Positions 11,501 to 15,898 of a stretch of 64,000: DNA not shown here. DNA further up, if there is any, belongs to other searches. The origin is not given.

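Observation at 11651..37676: A 26-kb tandem array of six giant mosaic surface-protein paralogues splits an EPS biosynthesis locus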

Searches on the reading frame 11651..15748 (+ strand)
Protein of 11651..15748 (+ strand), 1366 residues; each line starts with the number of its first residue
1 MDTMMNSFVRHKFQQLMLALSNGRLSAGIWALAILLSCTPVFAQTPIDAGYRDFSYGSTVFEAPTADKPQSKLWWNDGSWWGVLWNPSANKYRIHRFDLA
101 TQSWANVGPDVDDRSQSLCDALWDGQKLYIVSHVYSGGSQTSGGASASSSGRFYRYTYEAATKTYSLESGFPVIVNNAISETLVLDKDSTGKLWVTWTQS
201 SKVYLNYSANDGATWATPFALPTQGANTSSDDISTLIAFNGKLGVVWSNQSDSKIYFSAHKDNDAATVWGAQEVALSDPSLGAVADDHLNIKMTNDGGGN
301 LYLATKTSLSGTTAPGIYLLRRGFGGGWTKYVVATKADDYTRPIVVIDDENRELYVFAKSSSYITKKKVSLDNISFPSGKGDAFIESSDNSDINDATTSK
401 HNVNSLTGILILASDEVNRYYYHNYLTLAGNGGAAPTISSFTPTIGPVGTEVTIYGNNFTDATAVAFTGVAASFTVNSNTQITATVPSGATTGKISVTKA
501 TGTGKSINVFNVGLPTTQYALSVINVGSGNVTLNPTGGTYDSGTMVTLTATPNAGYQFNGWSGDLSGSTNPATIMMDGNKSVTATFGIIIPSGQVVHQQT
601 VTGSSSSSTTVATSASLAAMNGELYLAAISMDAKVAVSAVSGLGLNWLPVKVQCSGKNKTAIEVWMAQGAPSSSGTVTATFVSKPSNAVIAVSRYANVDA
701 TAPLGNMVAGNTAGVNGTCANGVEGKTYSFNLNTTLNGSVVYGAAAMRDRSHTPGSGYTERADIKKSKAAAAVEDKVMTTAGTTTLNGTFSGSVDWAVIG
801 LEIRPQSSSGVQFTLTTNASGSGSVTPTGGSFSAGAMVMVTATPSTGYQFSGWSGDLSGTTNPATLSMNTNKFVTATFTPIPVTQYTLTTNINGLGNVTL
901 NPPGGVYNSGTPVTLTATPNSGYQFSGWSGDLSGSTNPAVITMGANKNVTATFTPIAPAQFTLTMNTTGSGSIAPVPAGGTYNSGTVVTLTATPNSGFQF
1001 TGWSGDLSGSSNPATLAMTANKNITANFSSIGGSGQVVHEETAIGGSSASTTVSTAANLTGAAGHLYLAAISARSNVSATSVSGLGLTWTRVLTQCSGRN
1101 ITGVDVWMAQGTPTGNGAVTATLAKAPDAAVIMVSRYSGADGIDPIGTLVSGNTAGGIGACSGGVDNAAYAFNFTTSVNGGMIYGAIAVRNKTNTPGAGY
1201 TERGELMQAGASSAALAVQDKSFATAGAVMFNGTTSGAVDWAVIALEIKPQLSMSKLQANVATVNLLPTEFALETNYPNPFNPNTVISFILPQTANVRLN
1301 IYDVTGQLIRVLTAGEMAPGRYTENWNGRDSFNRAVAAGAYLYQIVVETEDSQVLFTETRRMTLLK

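Call 3: search_protein_families(library=pfam, proteins=[window:11651-15748:+], max_evalue=0.01)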
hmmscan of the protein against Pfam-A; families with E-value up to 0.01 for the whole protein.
window:11651-15748:+ (1366 aa): 4 families
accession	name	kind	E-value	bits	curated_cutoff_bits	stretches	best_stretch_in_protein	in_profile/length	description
PF18998.6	Flg_new_2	-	7.6e-66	218.5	23.6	4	519-587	1-70/73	Divergent InlB B-repeat domain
PF13860.13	FlgD_ig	-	9.7e-11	41.9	27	1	1291-1349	18-77/79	FlgD Ig-like domain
PF09479.16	Flg_new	-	2.9e-09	37.4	27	1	886-950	1-61/65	Listeria-Bacteroides repeat domain (List_Bact_rpt)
PF18962.6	Por_Secre_tail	-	0.0026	18.5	27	1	1277-1313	2-35/75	Secretion system C-terminal sorting domain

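Call 10: search_protein_families(library=ncbifam, proteins=[window:11651-15748:+], max_evalue=0.1)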
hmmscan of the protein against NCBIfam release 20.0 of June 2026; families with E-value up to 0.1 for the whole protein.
window:11651-15748:+ (1366 aa): 7 families
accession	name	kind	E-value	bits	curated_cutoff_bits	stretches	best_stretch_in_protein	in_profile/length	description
TIGR02543.1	List_Bact_rpt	repeat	7.4e-18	64.6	20.95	4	922-956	5-43/44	TIGR02543 family repeat protein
NF047769.1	LIC10067_lipo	equivalog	5.2e-10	38.9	200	1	435-506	36-119/239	LIC10067 family putative lipoprotein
NF033707.1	T9SS_sortase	equivalog_domain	5.5e-09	34.2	420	1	1275-1361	1000-1091/1095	type IX secretion system sortase PorU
NF058597.1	CoaZ_rpt_PGGG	domain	5.2e-08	32.8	30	1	435-504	2-78/88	choice-of-anchor Z repeating domain-containing protein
TIGR04183.1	Por_Secre_tail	domain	5.3e-06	26.3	23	1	1277-1349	2-62/72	T9SS type A sorting domain-containing protein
NF005176.1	PRK06655.1-1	equivalog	1.4e-05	25.1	230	1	1292-1354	94-156/197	flagellar hook assembly protein FlgD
NF052323.1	T9SSA_dep_M6i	equivalog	0.00064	17.8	600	1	1275-1351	959-1030/1043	T9SS-dependent M6-like inactivated metalloprotease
